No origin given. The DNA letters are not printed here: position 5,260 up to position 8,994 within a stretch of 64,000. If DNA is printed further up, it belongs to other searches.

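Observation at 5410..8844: ABC-2 permease fused to an M1-peptidase-like ectodomain with no HExxH and a golvesin-like C-terminal domain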

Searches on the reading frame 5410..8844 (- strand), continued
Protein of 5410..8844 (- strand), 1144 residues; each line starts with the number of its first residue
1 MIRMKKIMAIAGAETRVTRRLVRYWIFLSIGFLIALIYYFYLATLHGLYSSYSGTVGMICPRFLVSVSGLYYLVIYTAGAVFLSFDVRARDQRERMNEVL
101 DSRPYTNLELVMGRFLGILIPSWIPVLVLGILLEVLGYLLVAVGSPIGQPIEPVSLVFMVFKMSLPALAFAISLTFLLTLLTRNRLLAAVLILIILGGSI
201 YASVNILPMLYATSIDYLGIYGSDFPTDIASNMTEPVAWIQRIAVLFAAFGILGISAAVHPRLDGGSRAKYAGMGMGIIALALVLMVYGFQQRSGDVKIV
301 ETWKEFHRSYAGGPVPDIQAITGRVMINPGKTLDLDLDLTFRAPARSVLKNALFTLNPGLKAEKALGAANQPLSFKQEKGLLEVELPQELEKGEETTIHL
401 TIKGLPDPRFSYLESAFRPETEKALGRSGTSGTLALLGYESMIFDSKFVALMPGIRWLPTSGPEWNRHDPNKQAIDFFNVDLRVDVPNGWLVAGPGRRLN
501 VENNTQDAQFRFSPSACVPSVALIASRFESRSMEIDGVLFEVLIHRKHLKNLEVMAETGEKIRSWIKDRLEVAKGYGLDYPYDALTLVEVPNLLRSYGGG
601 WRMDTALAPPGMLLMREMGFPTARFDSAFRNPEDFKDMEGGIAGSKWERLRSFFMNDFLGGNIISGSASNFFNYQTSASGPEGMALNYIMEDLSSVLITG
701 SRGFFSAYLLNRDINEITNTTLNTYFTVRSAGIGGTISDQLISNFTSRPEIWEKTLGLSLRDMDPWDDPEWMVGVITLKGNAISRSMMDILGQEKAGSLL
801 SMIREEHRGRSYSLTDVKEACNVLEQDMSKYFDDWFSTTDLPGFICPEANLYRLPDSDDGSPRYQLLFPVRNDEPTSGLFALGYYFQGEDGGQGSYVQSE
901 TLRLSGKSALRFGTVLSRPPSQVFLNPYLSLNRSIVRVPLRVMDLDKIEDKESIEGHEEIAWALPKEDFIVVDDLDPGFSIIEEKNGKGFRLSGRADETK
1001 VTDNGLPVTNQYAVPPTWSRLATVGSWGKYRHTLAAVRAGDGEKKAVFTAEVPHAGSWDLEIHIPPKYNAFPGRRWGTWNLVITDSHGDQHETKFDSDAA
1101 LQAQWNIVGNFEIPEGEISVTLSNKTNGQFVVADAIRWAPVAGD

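Call 25: fold_search(model_id=the predicted structure, library=pdb)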
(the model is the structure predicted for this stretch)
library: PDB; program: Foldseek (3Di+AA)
matches with E <= 10: 1330; with E <= 0.001: 198
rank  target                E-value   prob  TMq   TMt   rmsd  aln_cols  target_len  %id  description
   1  5mj6_A                6.0e-19  1.00  0.32  0.40   8.7       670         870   13  Ligand-induced conformational change of Insulin-regulated aminopeptidase: insights on catalytic mechanism and active s (released 2017-04-05)
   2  8cgp_B                4.3e-18  1.00  0.32  0.42   8.8       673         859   13  Insulin regulated aminopeptidase (IRAP) in complex with an allosteric aryl sulfonamide inhibitor (released 2024-01-31)
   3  4pj6_A                5.3e-18  1.00  0.32  0.41   8.3       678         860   13  Crystal Structure of Human Insulin Regulated Aminopeptidase with Lysine in Active Site (released 2014-12-03)
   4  8cgw_B                7.7e-18  1.00  0.32  0.41   8.2       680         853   13  Insulin-regulated aminopeptidase (IRAP) in complex with an allosteric benzopyran-based inhibitor (released 2024-01-31)
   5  4z7i_B                7.7e-18  1.00  0.31  0.41   9.0       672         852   13  Crystal structure of insulin regulated aminopeptidase in complex with ligand (released 2015-08-26)
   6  5mj6_B                8.4e-18  1.00  0.32  0.41   8.5       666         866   12  Ligand-induced conformational change of Insulin-regulated aminopeptidase: insights on catalytic mechanism and active s (released 2017-04-05)
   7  8cgp_A                1.7e-17  1.00  0.32  0.41   8.4       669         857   13  Insulin regulated aminopeptidase (IRAP) in complex with an allosteric aryl sulfonamide inhibitor (released 2024-01-31)
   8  8p0i_B                1.8e-17  1.00  0.31  0.41   8.6       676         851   13  Crystal structure of the open conformation of insulin-regulated aminopeptidase in complex with a small-MW inhibitor (released 2024-09-04)
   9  8cgw_A                2.0e-17  1.00  0.33  0.42   8.2       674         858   13  Insulin-regulated aminopeptidase (IRAP) in complex with an allosteric benzopyran-based inhibitor (released 2024-01-31)
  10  7zyf_A                2.7e-17  1.00  0.32  0.42   8.6       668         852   12  Insulin regulated aminopeptidase (IRAP) in complex with a nanomolar alpha hydroxy beta amino acid based inhibitor. (released 2022-07-20)
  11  6ydx_B                2.8e-17  1.00  0.31  0.40   9.3       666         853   13  Insulin-regulated aminopeptidase complexed with a macrocyclic peptidic inhibitor (released 2020-07-22)
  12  4p8q_A                3.3e-17  1.00  0.32  0.41   8.0       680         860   14  Crystal Structure of Human Insulin Regulated Aminopeptidase with Alanine in Active Site (released 2014-12-03)
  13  4p8q_B                4.8e-17  1.00  0.32  0.42   8.2       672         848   13  Crystal Structure of Human Insulin Regulated Aminopeptidase with Alanine in Active Site (released 2014-12-03)
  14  6ydx_A                6.0e-17  1.00  0.31  0.40   9.4       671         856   12  Insulin-regulated aminopeptidase complexed with a macrocyclic peptidic inhibitor (released 2020-07-22)
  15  7v9p_B                7.4e-17  1.00  0.32  0.42   8.3       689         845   13  Crystal structure of the lanthipeptide zinc-metallopeptidase EryP from saccharopolyspora erythraea in intermediate sta (released 2022-05-11)
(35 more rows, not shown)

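Call 39: search_protein_families(library=pfam, proteins=[L002:17599-22362:+, L002:22445-23152:+, L003:22570-23265:+], max_evalue=0.01)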
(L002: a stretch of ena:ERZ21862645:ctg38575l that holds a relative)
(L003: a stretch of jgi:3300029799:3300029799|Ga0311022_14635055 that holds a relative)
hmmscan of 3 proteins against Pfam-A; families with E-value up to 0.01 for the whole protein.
L002:17599-22362:+ (1587 aa): 8 families
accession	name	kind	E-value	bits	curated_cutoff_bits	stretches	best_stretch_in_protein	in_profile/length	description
PF00873.25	ACR_tran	-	9.2e-138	461.1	28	1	8-1033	6-1020/1021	AcrB/AcrD/AcrF family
PF00005.33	ABC_tran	-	1.4e-28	100.6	25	1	1311-1454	1-136/137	ABC transporter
PF13304.12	AAA_21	-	3.8e-10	40.7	27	1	1425-1483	236-298/304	AAA domain, putative AbiEii toxin, Type IV TA system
PF13476.12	AAA_23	-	2.3e-05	25.5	27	1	1312-1341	13-40/201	AAA domain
PF03176.21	MMPL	-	6.8e-05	22.4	20.5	1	334-450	144-265/333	MMPL family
PF02463.25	SMC_N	-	0.00061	19.7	40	0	1313-1340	17-44/220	RecF/RecN/SMC N terminal domain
PF19993.5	DO-GTPase2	-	0.0029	17.8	27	0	1322-1340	2-20/226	Double-GTPase 2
PF13401.12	AAA_22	-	0.0054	17.5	27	0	1320-1452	5-92/130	AAA domain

L002:22445-23152:+ (235 aa): 2 families
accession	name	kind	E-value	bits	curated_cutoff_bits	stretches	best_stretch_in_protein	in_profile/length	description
PF12679.13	ABC2_membrane_2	-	0.00018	21.3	27.2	1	52-179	72-202/283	ABC-2 family transporter protein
PF12730.13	ABC2_membrane_4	-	0.0051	17.2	27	1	24-159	15-167/179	ABC-2 family transporter protein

L003:22570-23265:+ (231 aa): 2 families
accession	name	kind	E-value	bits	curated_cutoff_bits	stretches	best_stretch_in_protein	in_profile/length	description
PF12730.13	ABC2_membrane_4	-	8.2e-05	23.1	27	1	22-154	13-150/179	ABC-2 family transporter protein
PF12679.13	ABC2_membrane_2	-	0.0021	17.8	27.2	1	59-217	73-238/283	ABC-2 family transporter protein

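Call 74: search_dna_similar(query=window:5410-8844:-, collection=plasmids, mode=protein, max_evalue=0.001, max_rows=20)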
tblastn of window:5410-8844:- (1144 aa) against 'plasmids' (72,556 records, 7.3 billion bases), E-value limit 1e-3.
No match.
